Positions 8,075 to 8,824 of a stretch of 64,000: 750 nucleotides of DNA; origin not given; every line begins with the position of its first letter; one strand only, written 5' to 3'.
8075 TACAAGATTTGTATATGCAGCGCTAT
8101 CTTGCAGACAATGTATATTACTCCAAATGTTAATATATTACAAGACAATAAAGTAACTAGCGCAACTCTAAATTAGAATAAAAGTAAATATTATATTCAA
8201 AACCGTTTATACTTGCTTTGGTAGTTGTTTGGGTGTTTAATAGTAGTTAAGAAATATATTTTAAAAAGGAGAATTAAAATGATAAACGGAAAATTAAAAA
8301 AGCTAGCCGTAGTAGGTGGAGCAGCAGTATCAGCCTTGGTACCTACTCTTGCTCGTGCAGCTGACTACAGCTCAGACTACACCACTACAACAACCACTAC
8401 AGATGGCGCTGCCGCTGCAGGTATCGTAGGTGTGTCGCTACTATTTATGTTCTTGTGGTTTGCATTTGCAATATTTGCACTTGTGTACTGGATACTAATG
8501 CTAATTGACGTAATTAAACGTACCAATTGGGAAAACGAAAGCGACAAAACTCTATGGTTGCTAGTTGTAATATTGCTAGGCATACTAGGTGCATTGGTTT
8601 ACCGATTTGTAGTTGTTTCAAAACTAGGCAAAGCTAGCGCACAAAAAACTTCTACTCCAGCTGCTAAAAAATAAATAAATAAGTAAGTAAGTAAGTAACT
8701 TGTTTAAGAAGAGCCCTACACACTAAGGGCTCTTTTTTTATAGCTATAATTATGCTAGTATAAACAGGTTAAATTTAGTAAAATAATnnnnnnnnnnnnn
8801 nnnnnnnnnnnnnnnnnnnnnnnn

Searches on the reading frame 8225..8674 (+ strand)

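Call 3: search_protein_families(library=pfam, proteins=[window:8225-8674:+], max_evalue=1)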
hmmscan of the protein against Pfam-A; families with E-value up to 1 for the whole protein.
window:8225-8674:+ (149 aa): 7 families
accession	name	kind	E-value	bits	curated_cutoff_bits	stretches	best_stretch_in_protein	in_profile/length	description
PF13396.11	PLDc_N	-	4e-08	33.5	23.3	1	89-126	3-37/42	Phospholipase_D-nuclease N-terminal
PF14018.11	DUF4234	-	0.017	15.7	25.3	1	81-136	14-66/70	Domain of unknown function (DUF4234)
PF07666.16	MpPF26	-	0.039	14.4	37.2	1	68-120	4-66/75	M penetrans paralogue family 26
PF06271.18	RDD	-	0.063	14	24.1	1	81-136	16-71/137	RDD family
PF19529.4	DUF6057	-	0.097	12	29.8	1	67-130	148-209/569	Family of unknown function (DUF6057)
PF08019.17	EptA_B_N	-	0.53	10.6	22.3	1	57-136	52-126/152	Phosphoethanolamine transferase EptA/EptB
PF10601.15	zf-LITAF-like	-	0.95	10.1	23.8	0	53-85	16-47/70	LITAF-like zinc ribbon domain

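Call 4: search_protein_families(library=ncbifam, proteins=[window:8225-8674:+], max_evalue=1)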
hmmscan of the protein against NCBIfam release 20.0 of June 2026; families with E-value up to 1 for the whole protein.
window:8225-8674:+ (149 aa): 7 families
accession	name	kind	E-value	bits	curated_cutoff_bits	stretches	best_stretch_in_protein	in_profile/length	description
NF047644.1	TsoY_fam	subfamily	0.00075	18.4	150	1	65-129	199-262/378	TsoY family (seleno)protein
NF040944.1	MYPE2350_fam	equivalog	0.0067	16.9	50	1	33-135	24-125/128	MYPE2350 family membrane protein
TIGR04265.1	bac_cardiolipin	equivalog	0.038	13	290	1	82-143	5-67/483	cardiolipin synthase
NF046000.1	MAG1210_fam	subfamily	0.07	11.8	275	1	71-137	63-123/550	MAG1210 family protein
NF009107.0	PRK12452.1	equivalog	0.093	11.4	787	1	75-134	23-84/509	cardiolipin synthase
NF045996.1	MAG0920_fam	subfamily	0.41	10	43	1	66-108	96-138/232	MAG0920 family protein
NF041554.1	SA1362_fam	subfamily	0.96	9.6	42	0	112-149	31-67/70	SA1362 family protein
